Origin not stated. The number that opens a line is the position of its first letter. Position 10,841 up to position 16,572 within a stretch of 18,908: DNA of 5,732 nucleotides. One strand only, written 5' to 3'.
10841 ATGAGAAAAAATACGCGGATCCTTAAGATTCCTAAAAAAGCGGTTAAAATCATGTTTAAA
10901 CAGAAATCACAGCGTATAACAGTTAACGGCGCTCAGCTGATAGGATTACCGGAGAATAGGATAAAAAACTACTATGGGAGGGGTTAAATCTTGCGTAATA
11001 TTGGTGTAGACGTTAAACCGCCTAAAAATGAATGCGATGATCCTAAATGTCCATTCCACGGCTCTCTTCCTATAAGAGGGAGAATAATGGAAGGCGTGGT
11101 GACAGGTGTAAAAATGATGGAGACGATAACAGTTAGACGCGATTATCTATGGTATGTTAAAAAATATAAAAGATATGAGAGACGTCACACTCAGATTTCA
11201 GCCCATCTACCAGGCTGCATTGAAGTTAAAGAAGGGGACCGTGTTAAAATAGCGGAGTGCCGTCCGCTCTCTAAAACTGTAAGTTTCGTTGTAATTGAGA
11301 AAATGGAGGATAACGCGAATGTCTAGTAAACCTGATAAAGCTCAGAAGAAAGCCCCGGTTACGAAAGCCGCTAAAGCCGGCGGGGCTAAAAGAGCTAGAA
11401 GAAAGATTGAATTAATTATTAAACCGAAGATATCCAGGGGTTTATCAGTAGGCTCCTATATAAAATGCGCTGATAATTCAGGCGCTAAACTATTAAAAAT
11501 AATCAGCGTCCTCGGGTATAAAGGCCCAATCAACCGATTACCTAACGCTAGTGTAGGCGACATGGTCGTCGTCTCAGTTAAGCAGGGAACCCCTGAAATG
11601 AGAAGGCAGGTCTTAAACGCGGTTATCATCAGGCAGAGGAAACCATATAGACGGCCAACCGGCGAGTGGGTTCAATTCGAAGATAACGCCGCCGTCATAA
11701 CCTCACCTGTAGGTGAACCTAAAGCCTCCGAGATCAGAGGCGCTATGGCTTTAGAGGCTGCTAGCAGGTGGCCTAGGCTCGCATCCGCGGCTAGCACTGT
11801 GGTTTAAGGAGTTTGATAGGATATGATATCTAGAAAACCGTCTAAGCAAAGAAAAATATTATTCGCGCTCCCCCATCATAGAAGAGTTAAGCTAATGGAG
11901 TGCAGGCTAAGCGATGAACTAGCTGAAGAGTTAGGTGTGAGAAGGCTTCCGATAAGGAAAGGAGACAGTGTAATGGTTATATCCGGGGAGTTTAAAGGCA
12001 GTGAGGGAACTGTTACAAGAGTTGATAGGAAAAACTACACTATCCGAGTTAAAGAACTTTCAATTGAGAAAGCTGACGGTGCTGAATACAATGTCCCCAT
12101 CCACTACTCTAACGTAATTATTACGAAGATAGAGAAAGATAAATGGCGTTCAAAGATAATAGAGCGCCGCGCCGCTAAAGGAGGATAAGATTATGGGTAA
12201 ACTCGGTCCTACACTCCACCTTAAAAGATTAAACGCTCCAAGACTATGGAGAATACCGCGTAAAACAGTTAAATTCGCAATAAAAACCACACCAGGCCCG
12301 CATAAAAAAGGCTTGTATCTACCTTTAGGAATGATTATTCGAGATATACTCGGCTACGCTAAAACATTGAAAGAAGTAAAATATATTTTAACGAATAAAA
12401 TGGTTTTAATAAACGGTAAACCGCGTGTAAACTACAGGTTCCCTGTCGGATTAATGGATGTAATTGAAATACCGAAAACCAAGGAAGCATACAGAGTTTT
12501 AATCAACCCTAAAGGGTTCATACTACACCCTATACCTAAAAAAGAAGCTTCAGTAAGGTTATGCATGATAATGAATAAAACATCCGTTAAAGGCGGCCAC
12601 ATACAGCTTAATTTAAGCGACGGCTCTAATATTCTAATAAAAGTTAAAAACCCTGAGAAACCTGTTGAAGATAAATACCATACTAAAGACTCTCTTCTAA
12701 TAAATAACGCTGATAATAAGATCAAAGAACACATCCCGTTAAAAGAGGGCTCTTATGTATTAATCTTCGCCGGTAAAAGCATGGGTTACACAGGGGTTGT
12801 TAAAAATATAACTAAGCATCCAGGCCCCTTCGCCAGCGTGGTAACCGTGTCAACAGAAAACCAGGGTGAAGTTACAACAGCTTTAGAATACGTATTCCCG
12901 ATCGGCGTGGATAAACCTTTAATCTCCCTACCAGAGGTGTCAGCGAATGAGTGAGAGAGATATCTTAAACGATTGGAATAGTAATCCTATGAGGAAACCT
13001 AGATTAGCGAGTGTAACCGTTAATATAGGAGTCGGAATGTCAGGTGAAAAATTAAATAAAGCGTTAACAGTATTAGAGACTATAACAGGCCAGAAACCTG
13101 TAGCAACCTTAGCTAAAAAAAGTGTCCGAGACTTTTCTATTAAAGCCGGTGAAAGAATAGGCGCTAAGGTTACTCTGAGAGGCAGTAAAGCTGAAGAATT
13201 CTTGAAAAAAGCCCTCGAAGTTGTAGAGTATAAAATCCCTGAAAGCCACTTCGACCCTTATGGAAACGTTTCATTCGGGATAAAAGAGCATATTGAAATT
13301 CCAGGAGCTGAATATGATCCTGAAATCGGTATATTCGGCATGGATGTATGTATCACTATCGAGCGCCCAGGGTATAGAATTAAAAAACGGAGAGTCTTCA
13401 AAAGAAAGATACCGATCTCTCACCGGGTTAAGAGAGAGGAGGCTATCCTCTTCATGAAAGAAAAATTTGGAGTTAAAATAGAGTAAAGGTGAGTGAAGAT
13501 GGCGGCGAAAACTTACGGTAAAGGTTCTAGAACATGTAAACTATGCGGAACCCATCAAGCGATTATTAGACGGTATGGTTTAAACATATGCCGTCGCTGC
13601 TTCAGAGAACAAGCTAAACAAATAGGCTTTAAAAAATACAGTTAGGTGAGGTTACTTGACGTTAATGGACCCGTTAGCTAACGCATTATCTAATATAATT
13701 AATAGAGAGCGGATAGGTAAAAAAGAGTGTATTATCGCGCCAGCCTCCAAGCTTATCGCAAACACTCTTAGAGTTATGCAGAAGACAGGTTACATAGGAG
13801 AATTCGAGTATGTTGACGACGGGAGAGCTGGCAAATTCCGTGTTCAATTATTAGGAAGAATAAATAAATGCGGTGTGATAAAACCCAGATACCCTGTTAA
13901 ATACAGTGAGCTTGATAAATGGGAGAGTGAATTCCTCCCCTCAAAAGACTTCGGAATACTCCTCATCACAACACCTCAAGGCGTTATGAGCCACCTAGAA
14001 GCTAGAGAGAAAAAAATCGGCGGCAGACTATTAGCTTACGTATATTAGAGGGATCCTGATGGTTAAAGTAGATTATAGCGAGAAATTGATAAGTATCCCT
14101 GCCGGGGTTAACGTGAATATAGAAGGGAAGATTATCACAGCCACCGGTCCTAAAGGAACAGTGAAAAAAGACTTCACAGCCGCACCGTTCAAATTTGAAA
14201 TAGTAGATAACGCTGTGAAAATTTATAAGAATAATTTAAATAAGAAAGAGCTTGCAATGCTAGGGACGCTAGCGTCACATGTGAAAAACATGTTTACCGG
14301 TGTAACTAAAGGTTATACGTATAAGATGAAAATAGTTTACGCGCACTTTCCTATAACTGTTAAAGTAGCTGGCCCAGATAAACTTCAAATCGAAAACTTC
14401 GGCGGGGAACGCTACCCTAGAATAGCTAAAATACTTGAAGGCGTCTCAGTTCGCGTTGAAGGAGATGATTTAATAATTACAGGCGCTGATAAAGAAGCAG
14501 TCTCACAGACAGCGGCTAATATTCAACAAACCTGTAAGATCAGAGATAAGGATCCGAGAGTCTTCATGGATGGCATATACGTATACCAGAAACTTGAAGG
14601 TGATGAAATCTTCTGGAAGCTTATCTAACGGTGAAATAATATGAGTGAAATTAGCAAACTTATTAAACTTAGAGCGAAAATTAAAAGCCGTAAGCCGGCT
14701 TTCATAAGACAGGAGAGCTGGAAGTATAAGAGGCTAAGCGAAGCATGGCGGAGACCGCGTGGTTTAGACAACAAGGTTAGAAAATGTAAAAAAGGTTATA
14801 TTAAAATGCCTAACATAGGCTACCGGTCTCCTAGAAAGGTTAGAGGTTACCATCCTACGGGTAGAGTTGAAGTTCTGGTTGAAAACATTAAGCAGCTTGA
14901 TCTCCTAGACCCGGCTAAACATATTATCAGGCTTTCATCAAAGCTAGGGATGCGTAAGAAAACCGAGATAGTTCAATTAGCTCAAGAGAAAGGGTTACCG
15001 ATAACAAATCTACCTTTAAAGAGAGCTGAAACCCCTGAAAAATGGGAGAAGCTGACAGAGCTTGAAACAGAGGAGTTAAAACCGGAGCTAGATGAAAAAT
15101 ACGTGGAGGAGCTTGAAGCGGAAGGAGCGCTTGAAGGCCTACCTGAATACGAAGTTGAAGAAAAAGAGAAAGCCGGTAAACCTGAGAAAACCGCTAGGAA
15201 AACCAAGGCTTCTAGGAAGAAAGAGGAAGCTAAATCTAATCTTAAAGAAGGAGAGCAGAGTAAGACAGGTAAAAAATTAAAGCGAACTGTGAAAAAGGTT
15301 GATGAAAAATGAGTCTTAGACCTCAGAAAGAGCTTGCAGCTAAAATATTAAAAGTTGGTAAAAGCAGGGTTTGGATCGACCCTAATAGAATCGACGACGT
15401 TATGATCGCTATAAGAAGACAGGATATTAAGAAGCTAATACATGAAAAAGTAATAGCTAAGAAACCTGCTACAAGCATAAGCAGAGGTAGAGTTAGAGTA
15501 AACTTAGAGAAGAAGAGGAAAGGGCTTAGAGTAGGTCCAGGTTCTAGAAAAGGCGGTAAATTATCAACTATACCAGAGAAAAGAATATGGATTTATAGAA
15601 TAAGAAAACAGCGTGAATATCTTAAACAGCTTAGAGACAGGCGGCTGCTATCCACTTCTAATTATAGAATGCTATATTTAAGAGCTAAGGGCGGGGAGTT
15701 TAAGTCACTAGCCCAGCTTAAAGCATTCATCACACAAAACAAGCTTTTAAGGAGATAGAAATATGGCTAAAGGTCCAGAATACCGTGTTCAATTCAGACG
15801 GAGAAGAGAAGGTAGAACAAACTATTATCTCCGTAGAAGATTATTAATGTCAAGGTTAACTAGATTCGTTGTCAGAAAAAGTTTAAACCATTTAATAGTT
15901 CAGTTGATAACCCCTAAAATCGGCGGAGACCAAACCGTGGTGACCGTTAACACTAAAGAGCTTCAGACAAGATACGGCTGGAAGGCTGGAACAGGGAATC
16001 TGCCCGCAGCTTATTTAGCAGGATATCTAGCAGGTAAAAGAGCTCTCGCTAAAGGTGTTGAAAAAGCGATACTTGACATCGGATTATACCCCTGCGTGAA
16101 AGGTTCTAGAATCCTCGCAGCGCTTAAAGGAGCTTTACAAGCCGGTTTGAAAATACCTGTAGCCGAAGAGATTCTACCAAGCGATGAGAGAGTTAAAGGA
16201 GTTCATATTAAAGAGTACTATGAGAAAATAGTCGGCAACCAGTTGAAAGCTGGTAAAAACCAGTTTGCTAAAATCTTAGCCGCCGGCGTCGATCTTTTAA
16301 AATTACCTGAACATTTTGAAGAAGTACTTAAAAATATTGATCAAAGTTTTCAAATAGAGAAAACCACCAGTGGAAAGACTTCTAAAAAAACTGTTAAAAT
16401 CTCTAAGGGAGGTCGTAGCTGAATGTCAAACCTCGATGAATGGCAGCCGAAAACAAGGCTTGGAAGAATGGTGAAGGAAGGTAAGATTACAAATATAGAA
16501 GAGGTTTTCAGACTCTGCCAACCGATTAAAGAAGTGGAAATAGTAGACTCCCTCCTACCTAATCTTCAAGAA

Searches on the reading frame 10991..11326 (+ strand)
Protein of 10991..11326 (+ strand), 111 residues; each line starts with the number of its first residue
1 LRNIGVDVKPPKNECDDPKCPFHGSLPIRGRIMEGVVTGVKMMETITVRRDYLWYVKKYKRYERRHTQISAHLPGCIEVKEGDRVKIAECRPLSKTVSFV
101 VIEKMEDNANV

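Call 89: search_protein_families(library=pfam, proteins=[window:10991-11326:+], max_evalue=0.00001)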
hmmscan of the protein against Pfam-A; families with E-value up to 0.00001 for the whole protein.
window:10991-11326:+ (111 aa): 1 family
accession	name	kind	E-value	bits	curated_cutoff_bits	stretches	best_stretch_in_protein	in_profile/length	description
PF00366.26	Ribosomal_S17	-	2.5e-27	95.2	25.9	1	35-103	1-68/68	Ribosomal protein S17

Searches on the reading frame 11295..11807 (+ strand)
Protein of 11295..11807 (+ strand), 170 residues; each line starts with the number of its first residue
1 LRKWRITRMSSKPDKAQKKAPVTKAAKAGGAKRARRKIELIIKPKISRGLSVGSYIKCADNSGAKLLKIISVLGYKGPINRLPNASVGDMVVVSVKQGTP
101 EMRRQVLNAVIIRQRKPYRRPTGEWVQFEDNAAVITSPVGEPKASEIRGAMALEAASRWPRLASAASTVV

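Call 89: search_protein_families(library=pfam, proteins=[window:11295-11807:+], max_evalue=0.00001)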
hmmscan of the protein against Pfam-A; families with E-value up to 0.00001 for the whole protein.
window:11295-11807:+ (170 aa): 1 family
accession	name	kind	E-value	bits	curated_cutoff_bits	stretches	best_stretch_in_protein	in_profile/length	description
PF00238.24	Ribosomal_L14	-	3.4e-37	127.5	23.6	1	51-170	3-122/122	Ribosomal protein L14p/L23e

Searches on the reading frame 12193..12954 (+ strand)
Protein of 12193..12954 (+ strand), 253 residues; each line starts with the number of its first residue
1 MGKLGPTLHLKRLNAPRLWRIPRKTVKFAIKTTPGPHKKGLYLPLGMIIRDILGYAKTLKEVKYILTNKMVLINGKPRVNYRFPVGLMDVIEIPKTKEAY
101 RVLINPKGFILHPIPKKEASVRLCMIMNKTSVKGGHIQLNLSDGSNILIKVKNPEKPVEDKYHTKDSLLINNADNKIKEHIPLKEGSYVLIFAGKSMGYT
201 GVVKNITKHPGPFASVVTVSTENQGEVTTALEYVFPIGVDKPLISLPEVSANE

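Call 89: search_protein_families(library=pfam, proteins=[window:12193-12954:+], max_evalue=0.00001)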
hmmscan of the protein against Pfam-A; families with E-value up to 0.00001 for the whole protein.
window:12193-12954:+ (253 aa): 2 families
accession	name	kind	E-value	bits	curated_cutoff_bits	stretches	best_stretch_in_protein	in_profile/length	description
PF00900.26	Ribosomal_S4e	-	7.1e-23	80.6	25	1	96-177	1-75/75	Ribosomal family S4e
PF08071.17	RS4NT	-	3.4e-13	49.8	27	1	5-39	2-36/37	RS4NT (NUC023) domain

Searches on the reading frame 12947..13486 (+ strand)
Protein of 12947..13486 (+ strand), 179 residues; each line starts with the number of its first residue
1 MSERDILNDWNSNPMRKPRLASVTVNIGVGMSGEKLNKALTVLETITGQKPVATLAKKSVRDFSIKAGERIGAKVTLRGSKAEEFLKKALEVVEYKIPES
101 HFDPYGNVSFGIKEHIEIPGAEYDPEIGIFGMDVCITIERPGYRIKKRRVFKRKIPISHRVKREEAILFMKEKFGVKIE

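Call 89: search_protein_families(library=pfam, proteins=[window:12947-13486:+], max_evalue=0.00001)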
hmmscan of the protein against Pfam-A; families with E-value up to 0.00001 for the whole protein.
window:12947-13486:+ (179 aa): 2 families
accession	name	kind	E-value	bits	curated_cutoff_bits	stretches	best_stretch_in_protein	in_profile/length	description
PF00673.26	Ribosomal_L5_C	-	3.8e-24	85.1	27.8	1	71-148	2-84/94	ribosomal L5P family C-terminus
PF00281.24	Ribosomal_L5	-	1.4e-21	76.9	34.9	1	13-66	1-57/57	Ribosomal protein L5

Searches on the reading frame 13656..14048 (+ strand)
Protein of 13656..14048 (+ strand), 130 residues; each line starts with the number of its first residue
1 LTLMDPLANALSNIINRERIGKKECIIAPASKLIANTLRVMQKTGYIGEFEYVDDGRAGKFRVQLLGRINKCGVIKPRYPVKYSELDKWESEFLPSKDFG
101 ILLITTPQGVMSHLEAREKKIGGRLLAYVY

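Call 89: search_protein_families(library=pfam, proteins=[window:13656-14048:+], max_evalue=0.00001)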
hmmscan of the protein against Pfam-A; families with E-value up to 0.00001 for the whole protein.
window:13656-14048:+ (130 aa): 1 family
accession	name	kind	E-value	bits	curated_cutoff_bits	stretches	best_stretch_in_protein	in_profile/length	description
PF00410.24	Ribosomal_S8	-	3.4e-25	88.9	24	1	5-130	1-126/126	Ribosomal protein S8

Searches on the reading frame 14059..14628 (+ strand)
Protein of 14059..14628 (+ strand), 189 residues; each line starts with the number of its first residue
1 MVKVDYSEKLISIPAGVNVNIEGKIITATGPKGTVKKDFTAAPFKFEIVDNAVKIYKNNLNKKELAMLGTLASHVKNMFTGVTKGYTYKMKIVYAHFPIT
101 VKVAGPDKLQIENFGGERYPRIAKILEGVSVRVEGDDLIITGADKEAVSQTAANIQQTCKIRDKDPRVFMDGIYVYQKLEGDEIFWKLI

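Call 89: search_protein_families(library=pfam, proteins=[window:14059-14628:+], max_evalue=0.00001)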
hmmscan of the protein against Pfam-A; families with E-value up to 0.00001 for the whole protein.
window:14059-14628:+ (189 aa): 1 family
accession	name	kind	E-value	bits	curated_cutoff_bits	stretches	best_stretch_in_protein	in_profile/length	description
PF00347.28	Ribosomal_L6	-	3.1e-28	98.8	27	2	97-172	1-80/80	Ribosomal protein L6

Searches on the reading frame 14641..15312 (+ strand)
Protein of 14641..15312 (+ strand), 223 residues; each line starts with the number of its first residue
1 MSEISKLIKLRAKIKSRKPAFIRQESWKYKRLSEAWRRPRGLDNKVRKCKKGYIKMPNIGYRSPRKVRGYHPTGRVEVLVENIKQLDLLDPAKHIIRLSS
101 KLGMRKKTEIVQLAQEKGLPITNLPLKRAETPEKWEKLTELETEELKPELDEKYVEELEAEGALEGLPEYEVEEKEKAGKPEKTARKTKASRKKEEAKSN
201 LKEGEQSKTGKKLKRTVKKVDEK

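Call 89: search_protein_families(library=pfam, proteins=[window:14641-15312:+], max_evalue=0.00001)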
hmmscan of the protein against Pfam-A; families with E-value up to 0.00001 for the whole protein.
window:14641-15312:+ (223 aa): 1 family
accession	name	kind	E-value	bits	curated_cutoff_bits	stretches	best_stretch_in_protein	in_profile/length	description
PF01655.23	Ribosomal_L32e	-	3.4e-37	127.5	25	1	18-123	1-108/108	Ribosomal protein L32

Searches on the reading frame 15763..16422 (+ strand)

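Call 89: search_protein_families(library=pfam, proteins=[window:15763-16422:+], max_evalue=0.00001)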
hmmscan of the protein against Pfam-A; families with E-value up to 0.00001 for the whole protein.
window:15763-16422:+ (219 aa): 2 families
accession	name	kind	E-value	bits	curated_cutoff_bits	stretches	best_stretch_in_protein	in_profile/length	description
PF17144.9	Ribosomal_L5e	-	1.1e-26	94.3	27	2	7-97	3-99/163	Ribosomal large subunit proteins 60S L5, and 50S L18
PF00861.27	Ribosomal_L18p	-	1.9e-06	28.6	27.8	1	9-109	4-96/116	Ribosomal L18 of archaea, bacteria, mitoch. and chloroplast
